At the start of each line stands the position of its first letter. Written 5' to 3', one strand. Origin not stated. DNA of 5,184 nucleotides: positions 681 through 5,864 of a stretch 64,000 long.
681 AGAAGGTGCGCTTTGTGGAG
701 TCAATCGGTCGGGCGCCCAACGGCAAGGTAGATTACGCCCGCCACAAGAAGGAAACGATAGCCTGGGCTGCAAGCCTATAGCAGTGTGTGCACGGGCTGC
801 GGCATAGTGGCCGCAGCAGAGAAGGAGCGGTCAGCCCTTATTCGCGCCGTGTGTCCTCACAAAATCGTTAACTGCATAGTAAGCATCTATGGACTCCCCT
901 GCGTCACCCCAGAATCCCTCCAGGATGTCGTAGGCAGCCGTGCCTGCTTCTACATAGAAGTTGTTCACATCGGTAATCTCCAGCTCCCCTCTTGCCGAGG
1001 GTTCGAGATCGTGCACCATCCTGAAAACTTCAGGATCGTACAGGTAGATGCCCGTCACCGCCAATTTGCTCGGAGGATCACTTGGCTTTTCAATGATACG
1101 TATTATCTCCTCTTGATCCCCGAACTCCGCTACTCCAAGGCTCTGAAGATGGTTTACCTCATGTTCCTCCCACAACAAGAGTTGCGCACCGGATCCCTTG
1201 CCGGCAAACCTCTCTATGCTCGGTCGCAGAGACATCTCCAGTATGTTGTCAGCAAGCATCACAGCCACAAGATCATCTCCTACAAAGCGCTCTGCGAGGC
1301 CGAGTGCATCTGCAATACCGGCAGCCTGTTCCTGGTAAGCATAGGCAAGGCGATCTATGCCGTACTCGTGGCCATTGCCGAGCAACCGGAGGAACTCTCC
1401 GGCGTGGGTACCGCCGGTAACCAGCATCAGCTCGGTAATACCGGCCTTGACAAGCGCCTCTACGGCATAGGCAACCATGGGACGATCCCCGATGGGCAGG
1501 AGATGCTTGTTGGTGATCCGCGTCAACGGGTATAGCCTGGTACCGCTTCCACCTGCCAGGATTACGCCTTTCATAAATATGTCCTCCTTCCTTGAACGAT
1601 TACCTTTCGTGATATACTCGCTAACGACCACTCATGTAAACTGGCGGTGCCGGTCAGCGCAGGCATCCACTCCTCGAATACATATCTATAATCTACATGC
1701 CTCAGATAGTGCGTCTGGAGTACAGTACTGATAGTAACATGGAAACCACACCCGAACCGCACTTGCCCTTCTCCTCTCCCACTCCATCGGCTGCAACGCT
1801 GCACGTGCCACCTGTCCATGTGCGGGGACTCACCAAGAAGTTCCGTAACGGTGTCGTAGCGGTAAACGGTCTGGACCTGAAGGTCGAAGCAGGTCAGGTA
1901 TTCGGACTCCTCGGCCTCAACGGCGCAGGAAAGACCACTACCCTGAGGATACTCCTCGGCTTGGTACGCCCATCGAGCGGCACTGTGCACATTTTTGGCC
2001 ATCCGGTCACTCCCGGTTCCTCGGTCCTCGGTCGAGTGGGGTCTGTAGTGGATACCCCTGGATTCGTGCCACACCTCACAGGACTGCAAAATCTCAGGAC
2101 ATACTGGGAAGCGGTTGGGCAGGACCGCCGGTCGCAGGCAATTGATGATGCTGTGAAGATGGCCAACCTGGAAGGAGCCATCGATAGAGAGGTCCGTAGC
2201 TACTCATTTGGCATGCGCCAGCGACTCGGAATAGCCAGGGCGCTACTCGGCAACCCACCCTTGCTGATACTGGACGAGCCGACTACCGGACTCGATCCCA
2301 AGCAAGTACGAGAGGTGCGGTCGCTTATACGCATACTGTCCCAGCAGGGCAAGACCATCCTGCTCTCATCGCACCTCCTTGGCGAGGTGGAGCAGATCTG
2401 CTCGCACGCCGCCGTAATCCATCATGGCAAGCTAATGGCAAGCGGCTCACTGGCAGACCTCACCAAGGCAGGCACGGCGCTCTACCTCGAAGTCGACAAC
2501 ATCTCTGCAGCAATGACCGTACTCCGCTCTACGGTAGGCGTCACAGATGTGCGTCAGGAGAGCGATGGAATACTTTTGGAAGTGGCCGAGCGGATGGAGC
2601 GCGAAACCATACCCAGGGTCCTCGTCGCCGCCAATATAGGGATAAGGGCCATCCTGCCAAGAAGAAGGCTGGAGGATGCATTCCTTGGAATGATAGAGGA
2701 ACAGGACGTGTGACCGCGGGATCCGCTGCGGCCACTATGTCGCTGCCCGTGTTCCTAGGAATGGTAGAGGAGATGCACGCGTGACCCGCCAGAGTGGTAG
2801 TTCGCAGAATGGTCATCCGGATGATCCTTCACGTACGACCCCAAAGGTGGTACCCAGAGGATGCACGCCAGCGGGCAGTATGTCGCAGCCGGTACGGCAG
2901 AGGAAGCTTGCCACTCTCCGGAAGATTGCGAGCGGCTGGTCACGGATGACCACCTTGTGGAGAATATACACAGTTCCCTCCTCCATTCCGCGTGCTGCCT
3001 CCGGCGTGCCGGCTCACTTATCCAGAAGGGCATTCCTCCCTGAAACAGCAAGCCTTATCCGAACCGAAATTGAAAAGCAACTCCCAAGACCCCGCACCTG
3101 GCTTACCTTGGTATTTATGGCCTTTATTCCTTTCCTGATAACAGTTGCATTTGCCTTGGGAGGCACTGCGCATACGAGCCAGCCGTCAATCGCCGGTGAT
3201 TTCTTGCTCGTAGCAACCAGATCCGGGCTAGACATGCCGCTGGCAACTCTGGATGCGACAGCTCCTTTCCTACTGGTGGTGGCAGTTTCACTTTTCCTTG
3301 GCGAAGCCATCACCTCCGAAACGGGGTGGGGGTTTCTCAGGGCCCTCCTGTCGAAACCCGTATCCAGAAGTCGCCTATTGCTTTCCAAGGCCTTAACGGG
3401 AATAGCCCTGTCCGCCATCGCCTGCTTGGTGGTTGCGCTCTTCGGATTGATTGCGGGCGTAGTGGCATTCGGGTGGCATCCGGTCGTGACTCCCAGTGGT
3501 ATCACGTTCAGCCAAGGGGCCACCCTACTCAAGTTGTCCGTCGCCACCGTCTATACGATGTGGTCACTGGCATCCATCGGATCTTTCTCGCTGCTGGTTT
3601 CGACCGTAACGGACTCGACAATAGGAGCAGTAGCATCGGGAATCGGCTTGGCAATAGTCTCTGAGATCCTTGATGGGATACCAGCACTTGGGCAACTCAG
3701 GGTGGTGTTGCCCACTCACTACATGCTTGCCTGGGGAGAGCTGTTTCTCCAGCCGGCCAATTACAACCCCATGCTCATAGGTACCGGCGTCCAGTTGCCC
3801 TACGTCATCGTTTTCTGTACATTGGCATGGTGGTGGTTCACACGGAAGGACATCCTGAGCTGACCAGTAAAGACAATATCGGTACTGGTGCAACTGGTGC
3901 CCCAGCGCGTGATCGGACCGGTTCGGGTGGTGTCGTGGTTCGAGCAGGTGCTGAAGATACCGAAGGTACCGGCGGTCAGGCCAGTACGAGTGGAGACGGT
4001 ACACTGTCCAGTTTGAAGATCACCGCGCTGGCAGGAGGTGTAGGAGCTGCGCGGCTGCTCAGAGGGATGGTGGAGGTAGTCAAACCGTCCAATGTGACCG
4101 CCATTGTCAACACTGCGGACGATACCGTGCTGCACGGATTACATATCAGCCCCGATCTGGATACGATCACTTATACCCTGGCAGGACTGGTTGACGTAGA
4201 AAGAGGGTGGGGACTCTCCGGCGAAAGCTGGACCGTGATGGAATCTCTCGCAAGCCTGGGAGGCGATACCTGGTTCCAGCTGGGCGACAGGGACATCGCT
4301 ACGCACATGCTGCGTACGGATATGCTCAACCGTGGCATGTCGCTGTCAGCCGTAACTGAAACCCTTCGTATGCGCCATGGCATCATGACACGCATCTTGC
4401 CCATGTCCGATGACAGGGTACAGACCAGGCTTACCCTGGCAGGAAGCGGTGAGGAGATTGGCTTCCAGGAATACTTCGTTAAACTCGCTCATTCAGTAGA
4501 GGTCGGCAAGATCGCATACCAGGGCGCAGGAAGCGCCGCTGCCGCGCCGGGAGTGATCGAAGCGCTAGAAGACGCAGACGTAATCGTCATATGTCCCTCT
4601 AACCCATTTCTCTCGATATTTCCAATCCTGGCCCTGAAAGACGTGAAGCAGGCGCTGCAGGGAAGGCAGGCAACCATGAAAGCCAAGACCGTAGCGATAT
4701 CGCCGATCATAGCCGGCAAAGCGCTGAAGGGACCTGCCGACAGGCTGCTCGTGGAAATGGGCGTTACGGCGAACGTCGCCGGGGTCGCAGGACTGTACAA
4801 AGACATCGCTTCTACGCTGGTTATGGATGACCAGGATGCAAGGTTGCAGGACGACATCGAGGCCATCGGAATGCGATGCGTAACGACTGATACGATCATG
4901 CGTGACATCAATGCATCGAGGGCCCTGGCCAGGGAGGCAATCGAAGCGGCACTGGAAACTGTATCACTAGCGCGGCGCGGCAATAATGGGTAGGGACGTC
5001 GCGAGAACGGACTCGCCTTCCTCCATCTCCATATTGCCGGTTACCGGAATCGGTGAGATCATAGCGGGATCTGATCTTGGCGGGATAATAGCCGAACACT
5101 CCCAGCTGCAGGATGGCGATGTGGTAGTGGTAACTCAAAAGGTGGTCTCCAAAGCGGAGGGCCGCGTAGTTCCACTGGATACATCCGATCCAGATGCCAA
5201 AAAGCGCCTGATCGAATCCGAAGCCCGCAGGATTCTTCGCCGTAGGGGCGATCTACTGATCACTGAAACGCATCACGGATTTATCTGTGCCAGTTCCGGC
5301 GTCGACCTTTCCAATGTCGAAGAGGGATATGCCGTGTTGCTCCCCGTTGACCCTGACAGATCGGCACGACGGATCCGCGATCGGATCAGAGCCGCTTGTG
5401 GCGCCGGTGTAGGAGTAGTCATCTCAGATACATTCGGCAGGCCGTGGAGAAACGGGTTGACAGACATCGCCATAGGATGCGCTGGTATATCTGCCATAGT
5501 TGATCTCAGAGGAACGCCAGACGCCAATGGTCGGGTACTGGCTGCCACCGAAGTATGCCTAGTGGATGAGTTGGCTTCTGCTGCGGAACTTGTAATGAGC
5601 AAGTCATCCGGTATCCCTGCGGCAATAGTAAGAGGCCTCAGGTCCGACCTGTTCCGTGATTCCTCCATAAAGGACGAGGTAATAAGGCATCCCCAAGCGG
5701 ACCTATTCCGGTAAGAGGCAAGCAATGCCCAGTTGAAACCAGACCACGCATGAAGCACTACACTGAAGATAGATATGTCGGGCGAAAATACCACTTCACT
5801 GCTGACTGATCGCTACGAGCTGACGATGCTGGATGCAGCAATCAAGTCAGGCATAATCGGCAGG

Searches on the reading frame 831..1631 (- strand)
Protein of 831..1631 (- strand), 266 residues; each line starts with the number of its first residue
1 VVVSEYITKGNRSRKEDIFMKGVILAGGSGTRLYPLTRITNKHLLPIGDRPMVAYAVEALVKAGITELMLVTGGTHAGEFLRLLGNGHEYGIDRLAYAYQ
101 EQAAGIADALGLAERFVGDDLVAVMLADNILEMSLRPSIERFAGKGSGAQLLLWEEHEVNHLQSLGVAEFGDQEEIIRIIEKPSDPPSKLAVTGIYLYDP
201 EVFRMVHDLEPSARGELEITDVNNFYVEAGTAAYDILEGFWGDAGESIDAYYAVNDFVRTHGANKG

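Call 27: search_protein_families(library=pfam, proteins=[window:831-1631:-], max_evalue=0.001)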
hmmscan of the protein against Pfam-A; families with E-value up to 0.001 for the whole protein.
window:831-1631:- (266 aa): 2 families
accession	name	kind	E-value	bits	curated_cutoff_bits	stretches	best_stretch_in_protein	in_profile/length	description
PF00483.29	NTP_transferase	-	3.6e-53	181.1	21.2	1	21-259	1-243/245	Nucleotidyl transferase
PF12804.13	NTP_transf_3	-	8.5e-12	46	27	1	22-131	1-98/160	MobA-like NTP transferase domain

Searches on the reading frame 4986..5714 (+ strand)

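Call 27: search_protein_families(library=pfam, proteins=[window:4986-5714:+], max_evalue=0.001)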
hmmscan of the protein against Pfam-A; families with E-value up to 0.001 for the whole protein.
window:4986-5714:+ (242 aa): 1 family
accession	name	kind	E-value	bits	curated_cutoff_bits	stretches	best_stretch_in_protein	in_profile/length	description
PF01996.21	F420_ligase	-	5.8e-57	193.1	25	1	23-217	5-218/218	F420-0:Gamma-glutamyl ligase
